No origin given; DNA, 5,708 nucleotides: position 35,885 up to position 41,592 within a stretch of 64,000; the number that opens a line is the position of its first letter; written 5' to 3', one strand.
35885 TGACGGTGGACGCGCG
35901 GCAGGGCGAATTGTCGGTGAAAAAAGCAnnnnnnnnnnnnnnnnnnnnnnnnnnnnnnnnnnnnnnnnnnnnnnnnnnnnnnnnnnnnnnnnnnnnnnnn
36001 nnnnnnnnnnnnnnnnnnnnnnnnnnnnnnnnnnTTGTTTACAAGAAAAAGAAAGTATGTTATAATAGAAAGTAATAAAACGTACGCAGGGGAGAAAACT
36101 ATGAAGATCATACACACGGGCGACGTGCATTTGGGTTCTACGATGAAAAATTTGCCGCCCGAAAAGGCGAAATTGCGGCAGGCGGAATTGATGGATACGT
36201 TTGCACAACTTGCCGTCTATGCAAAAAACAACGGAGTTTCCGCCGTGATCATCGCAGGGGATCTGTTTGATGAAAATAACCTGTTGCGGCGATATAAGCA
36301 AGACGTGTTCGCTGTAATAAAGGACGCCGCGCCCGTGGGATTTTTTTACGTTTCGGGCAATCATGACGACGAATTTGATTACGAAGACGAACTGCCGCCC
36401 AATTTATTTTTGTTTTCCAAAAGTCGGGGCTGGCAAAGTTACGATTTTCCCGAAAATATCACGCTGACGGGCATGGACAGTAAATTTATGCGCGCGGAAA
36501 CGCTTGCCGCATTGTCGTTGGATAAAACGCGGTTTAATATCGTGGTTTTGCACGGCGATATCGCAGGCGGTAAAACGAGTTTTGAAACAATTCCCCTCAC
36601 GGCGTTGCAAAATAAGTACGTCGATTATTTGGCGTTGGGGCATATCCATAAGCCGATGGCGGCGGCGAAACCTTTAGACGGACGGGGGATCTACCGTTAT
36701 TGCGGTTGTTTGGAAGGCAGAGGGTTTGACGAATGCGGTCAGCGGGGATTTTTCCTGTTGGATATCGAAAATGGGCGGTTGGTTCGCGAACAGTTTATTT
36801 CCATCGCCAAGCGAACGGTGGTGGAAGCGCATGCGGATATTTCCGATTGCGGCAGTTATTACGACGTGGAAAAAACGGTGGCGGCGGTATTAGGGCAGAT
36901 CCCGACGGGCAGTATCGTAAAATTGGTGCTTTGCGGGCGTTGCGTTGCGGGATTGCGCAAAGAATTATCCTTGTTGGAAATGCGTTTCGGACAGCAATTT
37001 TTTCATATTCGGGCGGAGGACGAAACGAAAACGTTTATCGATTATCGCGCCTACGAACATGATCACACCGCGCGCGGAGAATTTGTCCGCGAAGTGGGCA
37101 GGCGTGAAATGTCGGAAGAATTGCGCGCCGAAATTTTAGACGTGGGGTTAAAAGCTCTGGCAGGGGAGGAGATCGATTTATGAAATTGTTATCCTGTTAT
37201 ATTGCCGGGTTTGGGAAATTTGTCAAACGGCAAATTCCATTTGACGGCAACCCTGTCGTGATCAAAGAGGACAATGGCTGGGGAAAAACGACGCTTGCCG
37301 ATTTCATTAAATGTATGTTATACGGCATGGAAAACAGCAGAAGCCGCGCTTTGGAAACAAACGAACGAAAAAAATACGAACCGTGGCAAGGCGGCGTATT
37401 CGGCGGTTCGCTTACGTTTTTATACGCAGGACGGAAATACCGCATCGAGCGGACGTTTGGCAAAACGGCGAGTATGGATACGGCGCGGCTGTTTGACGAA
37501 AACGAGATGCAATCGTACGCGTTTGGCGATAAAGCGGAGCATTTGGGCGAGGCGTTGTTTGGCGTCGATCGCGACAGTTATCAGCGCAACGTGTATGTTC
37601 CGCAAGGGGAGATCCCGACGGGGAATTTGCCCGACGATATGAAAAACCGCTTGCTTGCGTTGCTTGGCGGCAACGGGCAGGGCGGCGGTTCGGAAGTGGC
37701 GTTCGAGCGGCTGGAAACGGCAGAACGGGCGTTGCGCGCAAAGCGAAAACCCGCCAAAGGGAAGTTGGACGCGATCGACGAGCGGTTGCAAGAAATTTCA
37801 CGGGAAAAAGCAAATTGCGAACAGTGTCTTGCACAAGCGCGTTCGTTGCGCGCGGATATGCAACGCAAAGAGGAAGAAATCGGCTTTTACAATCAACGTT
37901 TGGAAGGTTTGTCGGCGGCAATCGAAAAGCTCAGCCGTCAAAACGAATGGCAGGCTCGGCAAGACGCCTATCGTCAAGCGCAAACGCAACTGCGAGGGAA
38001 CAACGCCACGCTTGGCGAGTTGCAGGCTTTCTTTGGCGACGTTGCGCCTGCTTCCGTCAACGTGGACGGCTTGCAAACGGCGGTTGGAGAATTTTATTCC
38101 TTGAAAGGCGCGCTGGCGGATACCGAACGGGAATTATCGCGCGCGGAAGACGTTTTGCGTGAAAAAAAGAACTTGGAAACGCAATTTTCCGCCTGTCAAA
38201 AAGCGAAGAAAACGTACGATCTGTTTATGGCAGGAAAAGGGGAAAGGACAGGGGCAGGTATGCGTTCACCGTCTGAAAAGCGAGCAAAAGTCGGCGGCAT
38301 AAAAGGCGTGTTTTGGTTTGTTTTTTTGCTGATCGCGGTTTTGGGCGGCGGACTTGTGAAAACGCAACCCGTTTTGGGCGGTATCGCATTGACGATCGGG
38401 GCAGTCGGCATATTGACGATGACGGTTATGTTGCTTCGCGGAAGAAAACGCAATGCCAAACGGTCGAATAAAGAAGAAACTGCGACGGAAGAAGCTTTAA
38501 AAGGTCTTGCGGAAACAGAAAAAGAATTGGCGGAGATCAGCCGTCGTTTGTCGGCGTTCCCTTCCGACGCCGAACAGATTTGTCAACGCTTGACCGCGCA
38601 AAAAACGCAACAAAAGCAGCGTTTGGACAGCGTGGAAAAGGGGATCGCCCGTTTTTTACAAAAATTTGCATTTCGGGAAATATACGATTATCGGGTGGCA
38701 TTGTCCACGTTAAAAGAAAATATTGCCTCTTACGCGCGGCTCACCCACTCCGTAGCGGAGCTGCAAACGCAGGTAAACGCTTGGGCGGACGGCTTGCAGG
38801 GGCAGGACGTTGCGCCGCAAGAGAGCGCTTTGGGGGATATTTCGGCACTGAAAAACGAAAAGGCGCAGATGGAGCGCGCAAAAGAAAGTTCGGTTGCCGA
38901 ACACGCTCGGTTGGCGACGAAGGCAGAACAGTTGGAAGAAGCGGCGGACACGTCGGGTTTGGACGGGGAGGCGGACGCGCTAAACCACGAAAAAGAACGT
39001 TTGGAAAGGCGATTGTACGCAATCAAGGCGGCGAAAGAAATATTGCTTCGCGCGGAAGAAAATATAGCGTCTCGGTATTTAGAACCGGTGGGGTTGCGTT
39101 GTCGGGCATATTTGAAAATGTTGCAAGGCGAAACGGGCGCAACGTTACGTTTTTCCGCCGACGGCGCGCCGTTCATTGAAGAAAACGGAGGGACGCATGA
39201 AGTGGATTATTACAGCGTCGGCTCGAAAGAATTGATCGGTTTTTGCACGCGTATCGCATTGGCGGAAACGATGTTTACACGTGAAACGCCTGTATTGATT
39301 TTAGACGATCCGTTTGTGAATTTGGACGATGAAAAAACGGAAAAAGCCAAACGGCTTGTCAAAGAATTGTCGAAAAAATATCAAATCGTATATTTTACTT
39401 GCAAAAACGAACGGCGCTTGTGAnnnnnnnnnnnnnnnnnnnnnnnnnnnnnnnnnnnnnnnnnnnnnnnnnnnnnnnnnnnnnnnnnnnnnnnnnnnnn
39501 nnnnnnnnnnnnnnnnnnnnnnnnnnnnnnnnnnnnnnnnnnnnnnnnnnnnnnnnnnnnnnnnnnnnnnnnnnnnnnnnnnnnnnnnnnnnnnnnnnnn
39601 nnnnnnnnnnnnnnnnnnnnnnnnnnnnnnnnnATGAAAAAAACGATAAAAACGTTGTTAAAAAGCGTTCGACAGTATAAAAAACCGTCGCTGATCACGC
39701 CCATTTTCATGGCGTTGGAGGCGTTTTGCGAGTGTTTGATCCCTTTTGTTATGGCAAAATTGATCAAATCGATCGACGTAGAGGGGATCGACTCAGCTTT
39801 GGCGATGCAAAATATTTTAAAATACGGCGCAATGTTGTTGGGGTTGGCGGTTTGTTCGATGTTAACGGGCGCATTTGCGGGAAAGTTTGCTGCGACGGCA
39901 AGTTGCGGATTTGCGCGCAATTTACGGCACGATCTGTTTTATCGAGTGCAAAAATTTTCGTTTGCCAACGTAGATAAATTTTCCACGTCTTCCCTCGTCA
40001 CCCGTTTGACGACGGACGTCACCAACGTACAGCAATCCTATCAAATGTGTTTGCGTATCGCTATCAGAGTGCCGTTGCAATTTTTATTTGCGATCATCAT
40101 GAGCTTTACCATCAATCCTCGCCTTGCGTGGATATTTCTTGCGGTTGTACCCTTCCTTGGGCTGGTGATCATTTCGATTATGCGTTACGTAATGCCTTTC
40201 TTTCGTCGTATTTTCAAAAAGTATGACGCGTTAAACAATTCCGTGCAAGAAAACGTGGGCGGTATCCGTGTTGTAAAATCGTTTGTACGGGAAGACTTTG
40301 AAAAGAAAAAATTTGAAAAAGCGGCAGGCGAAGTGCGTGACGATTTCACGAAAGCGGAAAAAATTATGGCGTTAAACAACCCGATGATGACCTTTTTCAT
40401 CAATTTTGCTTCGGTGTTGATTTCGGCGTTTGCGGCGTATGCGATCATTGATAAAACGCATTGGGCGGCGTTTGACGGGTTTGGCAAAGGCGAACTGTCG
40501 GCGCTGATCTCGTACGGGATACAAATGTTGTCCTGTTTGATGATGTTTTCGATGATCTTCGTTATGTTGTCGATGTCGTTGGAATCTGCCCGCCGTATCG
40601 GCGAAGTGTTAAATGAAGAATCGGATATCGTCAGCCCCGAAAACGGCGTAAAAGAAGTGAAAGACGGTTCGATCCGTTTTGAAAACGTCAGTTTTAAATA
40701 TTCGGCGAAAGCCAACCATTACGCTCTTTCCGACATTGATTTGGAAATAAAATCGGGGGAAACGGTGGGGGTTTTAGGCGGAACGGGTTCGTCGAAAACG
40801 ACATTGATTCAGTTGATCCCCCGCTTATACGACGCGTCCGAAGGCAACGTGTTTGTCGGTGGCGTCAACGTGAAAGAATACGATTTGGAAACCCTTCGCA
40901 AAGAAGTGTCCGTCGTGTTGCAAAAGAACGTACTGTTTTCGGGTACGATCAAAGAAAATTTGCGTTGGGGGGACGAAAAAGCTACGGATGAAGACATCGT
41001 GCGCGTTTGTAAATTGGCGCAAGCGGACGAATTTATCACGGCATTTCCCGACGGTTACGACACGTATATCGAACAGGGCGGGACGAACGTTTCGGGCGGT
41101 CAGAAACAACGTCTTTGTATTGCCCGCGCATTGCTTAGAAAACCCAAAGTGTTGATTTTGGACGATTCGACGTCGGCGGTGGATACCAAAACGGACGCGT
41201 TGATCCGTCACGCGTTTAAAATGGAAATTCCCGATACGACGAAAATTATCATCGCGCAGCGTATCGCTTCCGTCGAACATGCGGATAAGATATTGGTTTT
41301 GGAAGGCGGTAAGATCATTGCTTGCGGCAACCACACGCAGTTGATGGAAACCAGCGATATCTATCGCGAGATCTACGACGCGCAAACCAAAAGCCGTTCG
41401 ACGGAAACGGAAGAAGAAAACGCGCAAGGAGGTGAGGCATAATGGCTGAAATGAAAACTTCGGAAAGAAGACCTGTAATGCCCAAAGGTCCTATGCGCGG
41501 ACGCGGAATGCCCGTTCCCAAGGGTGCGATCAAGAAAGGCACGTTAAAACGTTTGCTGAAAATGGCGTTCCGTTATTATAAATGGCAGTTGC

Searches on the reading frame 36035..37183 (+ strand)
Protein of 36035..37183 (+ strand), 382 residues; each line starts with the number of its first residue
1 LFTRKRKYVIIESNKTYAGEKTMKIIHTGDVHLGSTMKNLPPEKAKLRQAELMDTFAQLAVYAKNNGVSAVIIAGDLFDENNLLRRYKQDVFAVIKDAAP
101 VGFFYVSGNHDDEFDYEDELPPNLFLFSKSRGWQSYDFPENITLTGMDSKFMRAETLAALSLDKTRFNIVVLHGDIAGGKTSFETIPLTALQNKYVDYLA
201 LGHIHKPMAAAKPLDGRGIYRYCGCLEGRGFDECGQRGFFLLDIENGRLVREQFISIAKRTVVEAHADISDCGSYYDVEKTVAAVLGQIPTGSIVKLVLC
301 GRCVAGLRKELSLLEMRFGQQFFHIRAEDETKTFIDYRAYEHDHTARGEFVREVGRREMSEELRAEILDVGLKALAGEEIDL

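Call 38: search_protein_families(library=pfam, proteins=[window:36035-37183:+], max_evalue=0.00001)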
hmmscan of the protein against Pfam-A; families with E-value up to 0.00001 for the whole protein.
window:36035-37183:+ (382 aa): 2 families
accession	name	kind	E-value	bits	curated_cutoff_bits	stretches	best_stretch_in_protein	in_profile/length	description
PF00149.33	Metallophos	-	2.3e-14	54.7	21.5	1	23-207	1-191/191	Calcineurin-like phosphoesterase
PF12850.12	Metallophos_2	-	1.1e-08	35.7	27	1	23-245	1-152/154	Calcineurin-like phosphoesterase superfamily domain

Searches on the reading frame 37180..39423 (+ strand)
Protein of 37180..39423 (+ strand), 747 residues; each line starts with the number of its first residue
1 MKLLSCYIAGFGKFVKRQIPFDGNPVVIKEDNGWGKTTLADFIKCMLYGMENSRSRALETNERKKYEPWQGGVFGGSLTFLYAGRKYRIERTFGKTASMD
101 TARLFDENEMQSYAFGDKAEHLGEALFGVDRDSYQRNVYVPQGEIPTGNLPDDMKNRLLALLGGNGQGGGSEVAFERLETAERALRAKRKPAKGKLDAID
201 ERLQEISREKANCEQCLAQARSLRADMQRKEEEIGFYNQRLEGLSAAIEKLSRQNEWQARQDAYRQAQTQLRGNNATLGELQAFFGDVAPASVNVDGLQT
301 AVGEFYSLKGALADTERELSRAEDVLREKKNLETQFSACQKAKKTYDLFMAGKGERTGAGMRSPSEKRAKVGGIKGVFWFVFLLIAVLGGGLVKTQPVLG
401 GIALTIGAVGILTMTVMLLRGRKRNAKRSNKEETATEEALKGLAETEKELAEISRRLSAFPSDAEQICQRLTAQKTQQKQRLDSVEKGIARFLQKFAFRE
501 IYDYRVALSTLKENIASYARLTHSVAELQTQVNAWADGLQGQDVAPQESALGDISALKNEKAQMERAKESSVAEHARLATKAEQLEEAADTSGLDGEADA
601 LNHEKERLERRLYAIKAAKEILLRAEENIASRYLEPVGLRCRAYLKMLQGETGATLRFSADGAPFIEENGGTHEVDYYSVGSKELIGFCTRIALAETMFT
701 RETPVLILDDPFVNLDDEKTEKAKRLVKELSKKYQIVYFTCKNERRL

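Call 38: search_protein_families(library=pfam, proteins=[window:37180-39423:+], max_evalue=0.00001)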
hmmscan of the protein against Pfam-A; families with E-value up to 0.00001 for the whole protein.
window:37180-39423:+ (747 aa): 2 families
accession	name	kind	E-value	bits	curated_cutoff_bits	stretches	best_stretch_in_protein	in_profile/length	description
PF13476.12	AAA_23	-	1.4e-10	42.6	27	1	7-240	3-199/201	AAA domain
PF02463.25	SMC_N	-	1.4e-06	28.3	40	0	427-744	135-200/220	RecF/RecN/SMC N terminal domain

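Call 62: find_homologous_proteins(query=window:37180-39420:+, max_evalue=1e-60)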
Query window:37180-39420:+ (747 aa): 275 proteins with E <= 1e-60 among 8000 candidates; the best 120 are listed.
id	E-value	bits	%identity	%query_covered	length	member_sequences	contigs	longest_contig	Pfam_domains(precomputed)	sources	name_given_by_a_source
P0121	0.0e+0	1645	100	100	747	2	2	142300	PF13476.13,PF02463.26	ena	-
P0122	1.7e-279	947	61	100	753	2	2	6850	PF13476.13,PF02463.26,PF13166.13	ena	-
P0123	1.5e-223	762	49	100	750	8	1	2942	-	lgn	-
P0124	1.6e-219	749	49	100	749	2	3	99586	PF13476.13,PF02463.26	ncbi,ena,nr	ncbi:MAG: AAA family ATPase [Clostridia bacterium]|nr:AAA family ATPase [Clostridia bacterium]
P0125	1.8e-218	746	50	100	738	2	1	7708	PF13476.13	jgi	-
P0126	1.1e-217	743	49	100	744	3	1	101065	PF13476.13,PF02463.26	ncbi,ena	-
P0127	4.9e-217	741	48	100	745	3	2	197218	PF13476.13,PF02463.26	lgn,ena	-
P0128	3.8e-216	738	49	100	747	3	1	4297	PF13476.13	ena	-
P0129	3.8e-216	738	48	100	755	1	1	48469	PF13476.13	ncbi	-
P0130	7.7e-216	737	48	100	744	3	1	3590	PF13476.13,PF02463.26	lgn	-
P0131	1.1e-215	736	47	100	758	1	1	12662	PF13476.13,PF02463.26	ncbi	-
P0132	8.8e-215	733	48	100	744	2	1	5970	PF13476.13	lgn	-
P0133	6.3e-213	727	48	100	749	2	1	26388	PF13476.13,PF02463.26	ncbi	-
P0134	1.5e-212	726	48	100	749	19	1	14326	PF13476.13,PF02463.26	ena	-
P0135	3.5e-210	718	47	100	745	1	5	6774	PF13476.13,PF02463.26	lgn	-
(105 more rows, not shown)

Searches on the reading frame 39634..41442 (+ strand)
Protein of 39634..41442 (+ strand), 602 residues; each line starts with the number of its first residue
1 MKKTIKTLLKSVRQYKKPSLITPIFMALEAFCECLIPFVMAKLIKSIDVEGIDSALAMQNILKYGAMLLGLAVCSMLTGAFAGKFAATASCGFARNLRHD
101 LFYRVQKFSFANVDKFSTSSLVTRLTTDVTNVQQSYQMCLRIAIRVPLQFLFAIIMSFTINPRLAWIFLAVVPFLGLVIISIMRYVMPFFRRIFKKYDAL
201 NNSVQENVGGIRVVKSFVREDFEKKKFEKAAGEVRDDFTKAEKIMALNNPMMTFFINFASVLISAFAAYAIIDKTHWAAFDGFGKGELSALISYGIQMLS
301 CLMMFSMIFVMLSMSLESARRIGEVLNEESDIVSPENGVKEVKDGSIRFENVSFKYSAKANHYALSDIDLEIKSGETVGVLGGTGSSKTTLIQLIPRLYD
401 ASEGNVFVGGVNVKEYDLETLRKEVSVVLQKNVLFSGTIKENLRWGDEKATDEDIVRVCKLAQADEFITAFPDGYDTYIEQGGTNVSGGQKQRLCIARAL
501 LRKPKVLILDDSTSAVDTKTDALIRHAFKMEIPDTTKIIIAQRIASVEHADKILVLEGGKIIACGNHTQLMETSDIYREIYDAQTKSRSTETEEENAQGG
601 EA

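Call 42: search_protein_families(library=pfam, proteins=[window:39634-41442:+], max_evalue=0.00001)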
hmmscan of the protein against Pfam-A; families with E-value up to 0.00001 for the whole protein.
window:39634-41442:+ (602 aa): 2 families
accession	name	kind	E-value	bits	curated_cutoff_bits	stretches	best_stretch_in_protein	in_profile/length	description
PF00664.28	ABC_membrane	-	2e-40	139.7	28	1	22-273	4-252/274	ABC transporter transmembrane region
PF00005.33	ABC_tran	-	1.2e-28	100.8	25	1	365-514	1-137/137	ABC transporter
